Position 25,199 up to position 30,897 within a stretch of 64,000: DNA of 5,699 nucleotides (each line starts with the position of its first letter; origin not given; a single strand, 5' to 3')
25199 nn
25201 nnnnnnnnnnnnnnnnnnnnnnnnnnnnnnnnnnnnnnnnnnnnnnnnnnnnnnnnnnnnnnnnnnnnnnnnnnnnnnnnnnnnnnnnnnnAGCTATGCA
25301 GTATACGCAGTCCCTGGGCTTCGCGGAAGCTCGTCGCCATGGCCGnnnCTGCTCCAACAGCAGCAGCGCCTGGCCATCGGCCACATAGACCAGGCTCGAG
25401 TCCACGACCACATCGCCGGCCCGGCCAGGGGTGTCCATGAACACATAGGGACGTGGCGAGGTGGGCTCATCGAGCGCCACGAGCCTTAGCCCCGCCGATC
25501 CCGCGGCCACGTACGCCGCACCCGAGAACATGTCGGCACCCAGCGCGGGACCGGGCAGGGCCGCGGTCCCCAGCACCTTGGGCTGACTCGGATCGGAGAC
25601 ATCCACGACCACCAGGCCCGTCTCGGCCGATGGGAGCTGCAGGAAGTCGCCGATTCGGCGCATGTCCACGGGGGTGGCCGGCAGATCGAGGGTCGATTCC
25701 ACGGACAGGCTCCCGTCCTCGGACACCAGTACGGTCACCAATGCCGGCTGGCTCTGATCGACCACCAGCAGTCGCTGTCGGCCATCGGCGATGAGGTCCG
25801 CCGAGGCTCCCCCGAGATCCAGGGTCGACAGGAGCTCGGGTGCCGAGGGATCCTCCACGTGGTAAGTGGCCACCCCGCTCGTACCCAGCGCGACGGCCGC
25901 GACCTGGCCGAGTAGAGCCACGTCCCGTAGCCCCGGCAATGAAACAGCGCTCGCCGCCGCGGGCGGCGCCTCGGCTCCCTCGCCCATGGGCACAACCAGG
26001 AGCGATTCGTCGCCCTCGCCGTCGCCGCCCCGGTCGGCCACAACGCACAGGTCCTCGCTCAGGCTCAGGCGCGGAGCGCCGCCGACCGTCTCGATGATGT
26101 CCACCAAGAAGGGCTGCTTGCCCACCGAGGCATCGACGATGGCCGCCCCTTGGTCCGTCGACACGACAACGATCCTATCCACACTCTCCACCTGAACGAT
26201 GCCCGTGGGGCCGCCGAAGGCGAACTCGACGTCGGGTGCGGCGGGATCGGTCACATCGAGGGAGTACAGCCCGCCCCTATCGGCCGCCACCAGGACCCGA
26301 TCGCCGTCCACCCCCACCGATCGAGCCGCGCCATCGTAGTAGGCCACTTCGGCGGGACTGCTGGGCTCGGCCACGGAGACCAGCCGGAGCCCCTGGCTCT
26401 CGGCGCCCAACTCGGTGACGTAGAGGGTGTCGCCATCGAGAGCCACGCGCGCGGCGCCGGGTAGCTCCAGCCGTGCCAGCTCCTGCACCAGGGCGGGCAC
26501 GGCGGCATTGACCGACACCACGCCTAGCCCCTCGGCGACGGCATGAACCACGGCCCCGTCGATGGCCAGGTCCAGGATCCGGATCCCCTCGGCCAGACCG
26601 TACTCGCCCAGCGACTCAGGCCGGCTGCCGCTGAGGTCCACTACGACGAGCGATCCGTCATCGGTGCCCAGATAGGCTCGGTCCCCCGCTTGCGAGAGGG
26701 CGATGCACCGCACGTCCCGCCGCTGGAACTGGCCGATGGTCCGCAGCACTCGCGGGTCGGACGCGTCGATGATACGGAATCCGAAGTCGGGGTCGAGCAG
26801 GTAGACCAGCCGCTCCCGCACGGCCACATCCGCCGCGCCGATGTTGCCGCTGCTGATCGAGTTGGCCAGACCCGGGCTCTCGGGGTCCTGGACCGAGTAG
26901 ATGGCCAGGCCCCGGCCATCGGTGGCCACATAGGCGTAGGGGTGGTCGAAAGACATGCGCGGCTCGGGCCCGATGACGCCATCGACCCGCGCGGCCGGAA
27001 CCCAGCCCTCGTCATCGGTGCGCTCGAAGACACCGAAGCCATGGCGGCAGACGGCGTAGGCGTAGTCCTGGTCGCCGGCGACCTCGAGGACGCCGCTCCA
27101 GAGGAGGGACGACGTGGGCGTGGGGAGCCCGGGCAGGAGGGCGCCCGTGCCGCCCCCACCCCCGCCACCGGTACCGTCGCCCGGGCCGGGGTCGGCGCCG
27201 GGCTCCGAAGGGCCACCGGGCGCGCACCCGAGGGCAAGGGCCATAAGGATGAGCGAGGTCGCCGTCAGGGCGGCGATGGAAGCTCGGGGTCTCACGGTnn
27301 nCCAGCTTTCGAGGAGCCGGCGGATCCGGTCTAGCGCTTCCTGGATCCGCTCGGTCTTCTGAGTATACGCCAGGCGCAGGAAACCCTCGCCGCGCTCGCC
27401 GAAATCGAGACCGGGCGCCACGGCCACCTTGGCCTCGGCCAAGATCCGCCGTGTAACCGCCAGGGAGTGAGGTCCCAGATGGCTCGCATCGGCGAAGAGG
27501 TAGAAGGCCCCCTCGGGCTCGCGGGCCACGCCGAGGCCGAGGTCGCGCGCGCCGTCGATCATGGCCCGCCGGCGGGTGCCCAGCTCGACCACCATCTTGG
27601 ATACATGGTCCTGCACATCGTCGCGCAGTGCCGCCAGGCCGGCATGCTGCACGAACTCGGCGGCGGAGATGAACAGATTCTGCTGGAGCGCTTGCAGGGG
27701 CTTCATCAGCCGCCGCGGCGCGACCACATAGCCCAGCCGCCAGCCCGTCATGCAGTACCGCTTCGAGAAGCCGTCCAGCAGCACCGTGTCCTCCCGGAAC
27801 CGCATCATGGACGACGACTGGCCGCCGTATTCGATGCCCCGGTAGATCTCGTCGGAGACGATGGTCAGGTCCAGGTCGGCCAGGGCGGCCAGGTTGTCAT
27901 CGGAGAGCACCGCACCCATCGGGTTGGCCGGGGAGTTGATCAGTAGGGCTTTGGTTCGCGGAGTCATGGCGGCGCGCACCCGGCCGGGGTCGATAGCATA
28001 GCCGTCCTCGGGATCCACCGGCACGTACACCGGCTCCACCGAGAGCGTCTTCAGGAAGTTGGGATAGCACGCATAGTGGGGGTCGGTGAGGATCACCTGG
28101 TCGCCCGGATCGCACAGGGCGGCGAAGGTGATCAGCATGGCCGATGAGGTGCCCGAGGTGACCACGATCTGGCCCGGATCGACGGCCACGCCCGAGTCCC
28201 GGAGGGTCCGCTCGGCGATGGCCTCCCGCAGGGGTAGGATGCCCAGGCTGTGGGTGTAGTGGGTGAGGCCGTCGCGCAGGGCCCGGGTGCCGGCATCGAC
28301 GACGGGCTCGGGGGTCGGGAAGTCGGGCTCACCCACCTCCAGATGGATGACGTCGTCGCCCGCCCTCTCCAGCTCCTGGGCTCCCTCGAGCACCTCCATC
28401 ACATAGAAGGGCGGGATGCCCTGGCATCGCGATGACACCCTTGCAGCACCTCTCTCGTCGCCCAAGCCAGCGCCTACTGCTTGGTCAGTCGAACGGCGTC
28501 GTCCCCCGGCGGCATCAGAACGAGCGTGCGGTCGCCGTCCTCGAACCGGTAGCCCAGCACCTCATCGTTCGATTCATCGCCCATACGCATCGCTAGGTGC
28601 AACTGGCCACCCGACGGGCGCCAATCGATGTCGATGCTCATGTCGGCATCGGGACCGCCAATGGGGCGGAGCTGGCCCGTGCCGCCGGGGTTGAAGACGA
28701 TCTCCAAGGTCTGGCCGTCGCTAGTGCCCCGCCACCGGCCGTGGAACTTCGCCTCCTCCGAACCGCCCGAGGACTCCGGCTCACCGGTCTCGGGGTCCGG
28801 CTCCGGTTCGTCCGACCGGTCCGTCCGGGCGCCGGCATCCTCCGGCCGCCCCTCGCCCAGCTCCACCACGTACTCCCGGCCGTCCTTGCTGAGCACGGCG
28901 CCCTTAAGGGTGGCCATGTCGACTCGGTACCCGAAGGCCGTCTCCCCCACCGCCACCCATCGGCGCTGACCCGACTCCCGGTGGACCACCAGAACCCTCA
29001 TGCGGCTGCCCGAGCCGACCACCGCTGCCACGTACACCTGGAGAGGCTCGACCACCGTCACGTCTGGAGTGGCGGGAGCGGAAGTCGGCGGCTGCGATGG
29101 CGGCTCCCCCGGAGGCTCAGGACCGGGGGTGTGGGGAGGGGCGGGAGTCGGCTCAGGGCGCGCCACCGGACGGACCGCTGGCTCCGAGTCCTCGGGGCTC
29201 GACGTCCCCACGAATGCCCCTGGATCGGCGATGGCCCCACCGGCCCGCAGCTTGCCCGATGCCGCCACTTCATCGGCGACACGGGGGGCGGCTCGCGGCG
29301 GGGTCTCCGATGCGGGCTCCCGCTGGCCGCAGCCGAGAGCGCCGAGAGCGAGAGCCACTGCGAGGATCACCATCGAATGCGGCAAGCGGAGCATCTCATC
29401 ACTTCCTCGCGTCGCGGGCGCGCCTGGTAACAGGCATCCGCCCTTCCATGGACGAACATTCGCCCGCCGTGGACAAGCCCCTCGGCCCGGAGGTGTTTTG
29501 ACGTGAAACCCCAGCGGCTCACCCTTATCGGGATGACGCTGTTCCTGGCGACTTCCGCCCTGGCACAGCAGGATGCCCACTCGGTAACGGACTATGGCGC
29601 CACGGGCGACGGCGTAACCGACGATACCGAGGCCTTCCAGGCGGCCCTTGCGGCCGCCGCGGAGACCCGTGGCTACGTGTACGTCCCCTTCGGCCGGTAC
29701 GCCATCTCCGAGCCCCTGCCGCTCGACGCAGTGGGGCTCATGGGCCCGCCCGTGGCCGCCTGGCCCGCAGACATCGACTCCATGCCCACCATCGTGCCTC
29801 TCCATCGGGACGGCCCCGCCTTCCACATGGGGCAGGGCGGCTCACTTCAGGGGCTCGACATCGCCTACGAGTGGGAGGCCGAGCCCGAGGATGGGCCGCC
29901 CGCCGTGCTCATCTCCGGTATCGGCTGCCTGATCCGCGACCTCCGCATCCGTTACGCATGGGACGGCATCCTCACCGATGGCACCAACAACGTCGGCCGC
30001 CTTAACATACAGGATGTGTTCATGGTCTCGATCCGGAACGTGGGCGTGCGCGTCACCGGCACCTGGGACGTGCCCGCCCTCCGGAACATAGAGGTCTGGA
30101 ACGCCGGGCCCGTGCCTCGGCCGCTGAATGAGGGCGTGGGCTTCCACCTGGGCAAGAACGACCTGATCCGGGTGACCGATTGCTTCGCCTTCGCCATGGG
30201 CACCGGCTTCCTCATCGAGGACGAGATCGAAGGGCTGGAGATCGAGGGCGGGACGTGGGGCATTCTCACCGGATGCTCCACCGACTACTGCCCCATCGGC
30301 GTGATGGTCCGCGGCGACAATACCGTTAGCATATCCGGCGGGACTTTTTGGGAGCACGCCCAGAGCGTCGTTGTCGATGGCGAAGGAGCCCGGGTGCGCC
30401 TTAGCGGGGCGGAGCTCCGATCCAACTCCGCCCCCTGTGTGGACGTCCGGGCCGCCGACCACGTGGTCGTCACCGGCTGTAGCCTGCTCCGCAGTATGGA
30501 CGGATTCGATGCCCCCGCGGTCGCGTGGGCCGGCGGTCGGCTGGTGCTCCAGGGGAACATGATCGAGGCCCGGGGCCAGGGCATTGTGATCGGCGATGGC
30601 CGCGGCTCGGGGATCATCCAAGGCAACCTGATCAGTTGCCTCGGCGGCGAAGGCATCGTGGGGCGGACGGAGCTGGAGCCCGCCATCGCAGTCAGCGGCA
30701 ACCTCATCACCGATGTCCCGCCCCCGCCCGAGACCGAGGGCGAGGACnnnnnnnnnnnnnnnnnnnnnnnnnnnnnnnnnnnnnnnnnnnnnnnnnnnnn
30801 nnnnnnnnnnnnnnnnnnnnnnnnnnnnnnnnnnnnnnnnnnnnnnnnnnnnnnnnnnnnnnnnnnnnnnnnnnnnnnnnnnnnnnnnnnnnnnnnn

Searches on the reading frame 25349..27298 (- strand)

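Call 71: search_protein_families(library=pfam, proteins=[window:25349-27298:-], max_evalue=0.0001)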
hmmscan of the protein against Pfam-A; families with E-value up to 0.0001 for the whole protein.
window:25349-27298:- (650 aa): 1 family
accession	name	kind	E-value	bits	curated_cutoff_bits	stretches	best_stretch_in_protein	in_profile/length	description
PF08309.17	LVIVD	-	1.3e-23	82.4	20.2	0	560-577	21-38/42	LVIVD repeat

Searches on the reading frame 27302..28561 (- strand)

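Call 71: search_protein_families(library=pfam, proteins=[window:27302-28561:-], max_evalue=0.0001)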
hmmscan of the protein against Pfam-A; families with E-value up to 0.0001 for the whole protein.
window:27302-28561:- (420 aa): 3 families
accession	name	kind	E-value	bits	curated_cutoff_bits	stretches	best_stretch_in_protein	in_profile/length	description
PF00155.27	Aminotran_1_2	-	1.5e-55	189.3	19.7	1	70-413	2-361/361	Aminotransferase class I and II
PF01041.23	DegT_DnrJ_EryC1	-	5.2e-10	39.5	19.8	1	132-229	43-136/360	DegT/DnrJ/EryC1/StrS aminotransferase family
PF01053.26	Cys_Met_Meta_PP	-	2.5e-07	30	27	1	132-219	71-154/381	Cys/Met metabolism PLP-dependent enzyme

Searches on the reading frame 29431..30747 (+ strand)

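Call 71: search_protein_families(library=pfam, proteins=[window:29431-30747:+], max_evalue=0.0001)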
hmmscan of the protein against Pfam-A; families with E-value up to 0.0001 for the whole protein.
window:29431-30747:+ (439 aa): 2 families
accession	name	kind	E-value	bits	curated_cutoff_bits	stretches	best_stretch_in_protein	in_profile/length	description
PF12708.12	Pect-lyase_RHGA_epim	-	3.5e-14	53.6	27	1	51-107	3-62/213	Rhamnogalacturonase A/epimerase, pectate lyase-like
PF13229.12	Beta_helix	-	4.4e-10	39.9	25.9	1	290-428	2-136/158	Right handed beta helix region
